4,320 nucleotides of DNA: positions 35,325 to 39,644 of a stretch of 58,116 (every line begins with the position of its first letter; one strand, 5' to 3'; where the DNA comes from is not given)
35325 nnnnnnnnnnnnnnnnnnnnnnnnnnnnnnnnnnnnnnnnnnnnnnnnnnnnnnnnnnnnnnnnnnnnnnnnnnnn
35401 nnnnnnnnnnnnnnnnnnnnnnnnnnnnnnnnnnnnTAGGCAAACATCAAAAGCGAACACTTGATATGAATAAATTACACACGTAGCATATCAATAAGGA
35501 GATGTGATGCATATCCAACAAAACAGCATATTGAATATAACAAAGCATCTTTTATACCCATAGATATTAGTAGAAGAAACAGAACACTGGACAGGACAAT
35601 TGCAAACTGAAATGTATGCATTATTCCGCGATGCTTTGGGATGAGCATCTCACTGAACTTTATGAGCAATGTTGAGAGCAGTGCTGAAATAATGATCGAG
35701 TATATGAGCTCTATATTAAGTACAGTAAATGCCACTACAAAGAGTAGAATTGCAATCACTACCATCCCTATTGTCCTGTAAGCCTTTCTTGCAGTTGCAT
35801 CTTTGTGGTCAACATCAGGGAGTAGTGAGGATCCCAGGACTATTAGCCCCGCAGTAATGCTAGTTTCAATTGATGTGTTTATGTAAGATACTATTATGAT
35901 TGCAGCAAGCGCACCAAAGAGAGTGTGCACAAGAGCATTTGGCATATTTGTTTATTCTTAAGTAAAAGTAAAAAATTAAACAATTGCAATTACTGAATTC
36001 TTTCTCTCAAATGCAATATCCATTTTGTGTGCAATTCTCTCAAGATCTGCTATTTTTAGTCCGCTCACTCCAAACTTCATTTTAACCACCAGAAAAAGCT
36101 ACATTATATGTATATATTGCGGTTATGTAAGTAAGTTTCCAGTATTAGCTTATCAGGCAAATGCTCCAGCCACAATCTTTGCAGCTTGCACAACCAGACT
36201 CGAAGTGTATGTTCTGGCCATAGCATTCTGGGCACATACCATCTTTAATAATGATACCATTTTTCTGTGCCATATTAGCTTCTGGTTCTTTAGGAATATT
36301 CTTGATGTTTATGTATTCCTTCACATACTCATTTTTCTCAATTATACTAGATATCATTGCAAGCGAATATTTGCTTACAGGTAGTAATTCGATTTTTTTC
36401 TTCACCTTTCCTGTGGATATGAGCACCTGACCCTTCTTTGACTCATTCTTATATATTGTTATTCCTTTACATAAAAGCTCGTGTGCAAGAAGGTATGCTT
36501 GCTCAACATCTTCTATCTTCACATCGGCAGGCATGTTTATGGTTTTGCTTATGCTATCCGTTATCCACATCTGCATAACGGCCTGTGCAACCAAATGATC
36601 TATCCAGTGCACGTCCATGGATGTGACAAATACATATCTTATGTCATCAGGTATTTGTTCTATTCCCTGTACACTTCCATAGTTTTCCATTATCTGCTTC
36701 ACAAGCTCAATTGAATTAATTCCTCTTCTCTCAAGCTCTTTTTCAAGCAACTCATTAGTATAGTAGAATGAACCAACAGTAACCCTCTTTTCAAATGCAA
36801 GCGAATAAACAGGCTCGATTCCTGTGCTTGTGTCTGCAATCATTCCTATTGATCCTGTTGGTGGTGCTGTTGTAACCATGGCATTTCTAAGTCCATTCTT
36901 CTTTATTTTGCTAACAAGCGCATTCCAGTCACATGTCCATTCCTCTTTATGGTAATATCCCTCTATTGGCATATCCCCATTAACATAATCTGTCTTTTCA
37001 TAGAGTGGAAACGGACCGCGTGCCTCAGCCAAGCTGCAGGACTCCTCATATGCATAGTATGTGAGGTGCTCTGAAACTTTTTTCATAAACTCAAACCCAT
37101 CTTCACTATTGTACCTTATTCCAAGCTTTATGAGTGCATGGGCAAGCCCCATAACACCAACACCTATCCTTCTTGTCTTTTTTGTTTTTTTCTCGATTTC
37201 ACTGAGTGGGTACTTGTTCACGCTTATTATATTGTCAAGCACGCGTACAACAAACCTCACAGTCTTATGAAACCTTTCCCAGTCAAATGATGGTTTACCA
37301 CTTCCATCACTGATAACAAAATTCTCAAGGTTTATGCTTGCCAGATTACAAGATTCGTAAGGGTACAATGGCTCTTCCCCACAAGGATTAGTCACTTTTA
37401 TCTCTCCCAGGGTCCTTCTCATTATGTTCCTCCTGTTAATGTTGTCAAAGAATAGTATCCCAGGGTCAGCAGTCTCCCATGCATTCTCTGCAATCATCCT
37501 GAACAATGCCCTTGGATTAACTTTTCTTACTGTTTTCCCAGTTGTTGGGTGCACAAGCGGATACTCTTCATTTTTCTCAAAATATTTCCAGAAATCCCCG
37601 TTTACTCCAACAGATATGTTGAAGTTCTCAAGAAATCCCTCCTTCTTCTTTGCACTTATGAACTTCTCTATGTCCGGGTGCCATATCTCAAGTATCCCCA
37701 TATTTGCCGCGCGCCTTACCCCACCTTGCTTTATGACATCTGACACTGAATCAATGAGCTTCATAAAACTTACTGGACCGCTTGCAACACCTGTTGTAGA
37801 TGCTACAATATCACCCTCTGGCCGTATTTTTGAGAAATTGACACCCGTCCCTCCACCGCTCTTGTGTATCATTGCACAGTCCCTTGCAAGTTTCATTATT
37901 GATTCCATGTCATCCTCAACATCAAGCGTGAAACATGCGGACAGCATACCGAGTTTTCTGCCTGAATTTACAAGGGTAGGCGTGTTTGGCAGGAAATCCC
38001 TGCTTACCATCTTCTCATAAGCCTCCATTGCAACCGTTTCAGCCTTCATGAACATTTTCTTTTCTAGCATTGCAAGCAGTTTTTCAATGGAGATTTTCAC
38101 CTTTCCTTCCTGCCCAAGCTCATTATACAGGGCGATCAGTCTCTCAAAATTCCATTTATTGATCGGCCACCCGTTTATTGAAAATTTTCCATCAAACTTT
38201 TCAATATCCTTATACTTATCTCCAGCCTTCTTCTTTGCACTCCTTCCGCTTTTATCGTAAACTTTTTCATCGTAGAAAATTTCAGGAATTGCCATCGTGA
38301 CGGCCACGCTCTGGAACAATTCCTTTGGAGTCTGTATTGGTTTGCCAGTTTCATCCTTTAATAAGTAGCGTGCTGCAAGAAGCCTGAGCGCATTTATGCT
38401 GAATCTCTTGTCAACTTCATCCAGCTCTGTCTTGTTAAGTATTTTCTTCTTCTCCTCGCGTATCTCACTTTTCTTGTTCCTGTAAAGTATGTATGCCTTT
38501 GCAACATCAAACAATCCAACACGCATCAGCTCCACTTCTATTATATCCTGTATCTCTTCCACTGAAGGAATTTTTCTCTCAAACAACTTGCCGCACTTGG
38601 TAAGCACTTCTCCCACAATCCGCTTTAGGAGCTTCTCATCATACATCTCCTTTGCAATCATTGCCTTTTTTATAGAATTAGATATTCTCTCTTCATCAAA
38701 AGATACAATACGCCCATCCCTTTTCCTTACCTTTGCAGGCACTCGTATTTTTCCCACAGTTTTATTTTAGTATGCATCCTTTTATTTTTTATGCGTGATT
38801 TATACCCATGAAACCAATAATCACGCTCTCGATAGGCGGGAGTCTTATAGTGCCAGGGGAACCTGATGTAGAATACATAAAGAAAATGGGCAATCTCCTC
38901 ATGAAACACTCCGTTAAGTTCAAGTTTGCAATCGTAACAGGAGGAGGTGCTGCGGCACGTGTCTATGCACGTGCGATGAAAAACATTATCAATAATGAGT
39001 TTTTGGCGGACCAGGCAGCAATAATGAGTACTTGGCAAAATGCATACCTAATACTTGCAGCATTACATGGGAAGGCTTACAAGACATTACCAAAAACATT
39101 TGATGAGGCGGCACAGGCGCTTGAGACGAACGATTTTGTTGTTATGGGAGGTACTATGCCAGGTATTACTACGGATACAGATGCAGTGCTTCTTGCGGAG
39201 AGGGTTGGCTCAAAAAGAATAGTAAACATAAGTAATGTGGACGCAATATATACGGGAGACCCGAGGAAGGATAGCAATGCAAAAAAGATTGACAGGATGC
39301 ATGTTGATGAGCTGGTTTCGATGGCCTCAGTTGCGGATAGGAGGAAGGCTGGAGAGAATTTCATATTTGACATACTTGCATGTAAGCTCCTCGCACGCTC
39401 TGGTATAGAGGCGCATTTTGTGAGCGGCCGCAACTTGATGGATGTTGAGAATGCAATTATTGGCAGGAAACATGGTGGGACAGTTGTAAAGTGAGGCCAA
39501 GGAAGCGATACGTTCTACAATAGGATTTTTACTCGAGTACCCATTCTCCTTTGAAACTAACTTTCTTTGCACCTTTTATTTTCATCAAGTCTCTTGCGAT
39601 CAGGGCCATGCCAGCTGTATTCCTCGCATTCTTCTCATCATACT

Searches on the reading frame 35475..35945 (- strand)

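Call 53: search_protein_families(library=pfam, proteins=[window:35475-35945:-], max_evalue=0.0001)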
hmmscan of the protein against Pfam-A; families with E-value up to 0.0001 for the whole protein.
window:35475-35945:- (156 aa): 1 family
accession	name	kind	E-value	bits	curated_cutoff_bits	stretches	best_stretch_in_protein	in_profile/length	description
PF04307.19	YdjM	-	5.8e-15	55.7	29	1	6-154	5-108/176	YdjM inner membrane protein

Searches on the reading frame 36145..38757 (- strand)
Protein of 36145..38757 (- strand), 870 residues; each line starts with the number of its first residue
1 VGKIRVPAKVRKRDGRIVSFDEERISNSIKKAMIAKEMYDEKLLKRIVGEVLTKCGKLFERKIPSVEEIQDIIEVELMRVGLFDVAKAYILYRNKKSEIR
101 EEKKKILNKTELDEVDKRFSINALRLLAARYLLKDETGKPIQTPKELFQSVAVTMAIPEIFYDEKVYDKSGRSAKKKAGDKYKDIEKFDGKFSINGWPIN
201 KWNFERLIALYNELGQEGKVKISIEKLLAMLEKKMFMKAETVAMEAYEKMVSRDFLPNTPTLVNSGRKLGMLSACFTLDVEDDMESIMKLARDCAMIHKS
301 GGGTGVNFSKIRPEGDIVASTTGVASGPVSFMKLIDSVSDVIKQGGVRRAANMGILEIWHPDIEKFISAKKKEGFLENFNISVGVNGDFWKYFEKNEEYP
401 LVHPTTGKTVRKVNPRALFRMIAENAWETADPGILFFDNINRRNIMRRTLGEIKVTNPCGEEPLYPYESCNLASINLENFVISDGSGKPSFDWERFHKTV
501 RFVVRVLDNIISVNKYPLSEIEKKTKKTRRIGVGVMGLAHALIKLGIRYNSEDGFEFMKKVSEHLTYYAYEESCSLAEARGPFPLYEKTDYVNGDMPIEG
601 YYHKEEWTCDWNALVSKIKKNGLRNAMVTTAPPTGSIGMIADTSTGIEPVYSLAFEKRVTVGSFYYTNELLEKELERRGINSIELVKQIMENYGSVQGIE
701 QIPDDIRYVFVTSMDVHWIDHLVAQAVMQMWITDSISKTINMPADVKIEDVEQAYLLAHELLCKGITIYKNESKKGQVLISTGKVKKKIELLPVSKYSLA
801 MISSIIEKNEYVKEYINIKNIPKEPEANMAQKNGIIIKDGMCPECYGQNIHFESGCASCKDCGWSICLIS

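Call 53: search_protein_families(library=pfam, proteins=[window:36145-38757:-], max_evalue=0.0001)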
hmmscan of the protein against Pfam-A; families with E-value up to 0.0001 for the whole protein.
window:36145-38757:- (870 aa): 3 families
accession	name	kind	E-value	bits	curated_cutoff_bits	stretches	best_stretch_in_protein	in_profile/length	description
PF02867.20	Ribonuc_red_lgC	-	4e-160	534.3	23.9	1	273-769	1-523/523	Ribonucleotide reductase, barrel domain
PF03477.21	ATP-cone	-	1.3e-21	77.3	25.8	1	9-97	2-87/88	ATP cone domain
PF00317.26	Ribonuc_red_lgN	-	6.5e-16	58.6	28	1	118-270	2-77/77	Ribonucleotide reductase, all-alpha domain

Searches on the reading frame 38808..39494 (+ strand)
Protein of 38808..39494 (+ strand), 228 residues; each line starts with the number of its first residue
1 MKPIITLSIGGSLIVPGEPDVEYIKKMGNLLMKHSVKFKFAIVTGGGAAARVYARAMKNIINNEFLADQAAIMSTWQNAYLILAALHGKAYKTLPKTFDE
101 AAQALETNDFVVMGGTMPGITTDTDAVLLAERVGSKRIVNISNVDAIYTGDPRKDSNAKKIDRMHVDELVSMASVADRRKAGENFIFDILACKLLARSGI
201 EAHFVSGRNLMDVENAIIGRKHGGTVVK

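Call 53: search_protein_families(library=pfam, proteins=[window:38808-39494:+], max_evalue=0.0001)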
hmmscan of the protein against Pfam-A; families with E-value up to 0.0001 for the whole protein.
window:38808-39494:+ (228 aa): 1 family
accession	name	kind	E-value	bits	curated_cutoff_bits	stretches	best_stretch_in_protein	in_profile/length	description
PF00696.33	AA_kinase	-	2e-23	83.8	24.9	1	7-205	5-233/234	Amino acid kinase family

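Call 55: search_protein_families(library=ncbifam, proteins=[window:38808-39494:+], max_evalue=0.001)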
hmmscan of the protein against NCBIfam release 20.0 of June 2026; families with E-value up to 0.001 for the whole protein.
window:38808-39494:+ (228 aa): 19 families
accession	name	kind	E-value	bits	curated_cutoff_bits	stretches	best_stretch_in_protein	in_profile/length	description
TIGR02076.1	pyrH_arch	equivalog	3.2e-59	200.2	158.05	1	6-227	2-221/222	UMP kinase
TIGR02075.1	pyrH_bact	equivalog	4.6e-14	52.6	243.9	1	36-171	39-187/233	UMP kinase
TIGR00656.1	asp_kin_monofn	equivalog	2.3e-09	36.7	402.25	1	122-175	160-213/407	aspartate kinase, monofunctional class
TIGR00657.1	asp_kinases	subfamily_domain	9.5e-09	34.8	208.7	1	122-175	194-247/442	aspartate kinase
NF040647.1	IPPK_Arch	equivalog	1.2e-08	34.5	120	1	126-227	158-259/259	isopentenyl phosphate kinase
NF005154.0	PRK06635.1-2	equivalog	1.2e-07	31.4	376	1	122-175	154-207/407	aspartate kinase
NF005155.0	PRK06635.1-4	equivalog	2.6e-07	30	346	1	122-175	153-206/407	aspartate kinase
NF005153.0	PRK06635.1-1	equivalog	3.2e-07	29.7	585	1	120-175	152-207/421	aspartate kinase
NF006459.0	PRK08841.1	equivalog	1.1e-05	24.7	535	1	122-174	155-207/395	aspartate kinase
NF005656.0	PRK07431.1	equivalog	1.1e-05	24.3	657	1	122-175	155-208/587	aspartate kinase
NF005160.0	PRK06635.2-4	equivalog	1.9e-05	23.7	657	1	121-172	150-201/392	aspartate kinase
NF005156.0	PRK06635.1-5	equivalog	2e-05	23.5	594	1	121-175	152-206/411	aspartate kinase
NF005159.0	PRK06635.2-3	equivalog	2.6e-05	23.4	379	1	122-174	160-212/406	aspartate kinase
NF005158.0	PRK06635.2-2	equivalog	2.9e-05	23.2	717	1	121-176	155-210/401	aspartate kinase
NF006570.0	PRK09084.1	equivalog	6.6e-05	22.2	455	1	122-174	202-254/452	lysine-sensitive aspartokinase 3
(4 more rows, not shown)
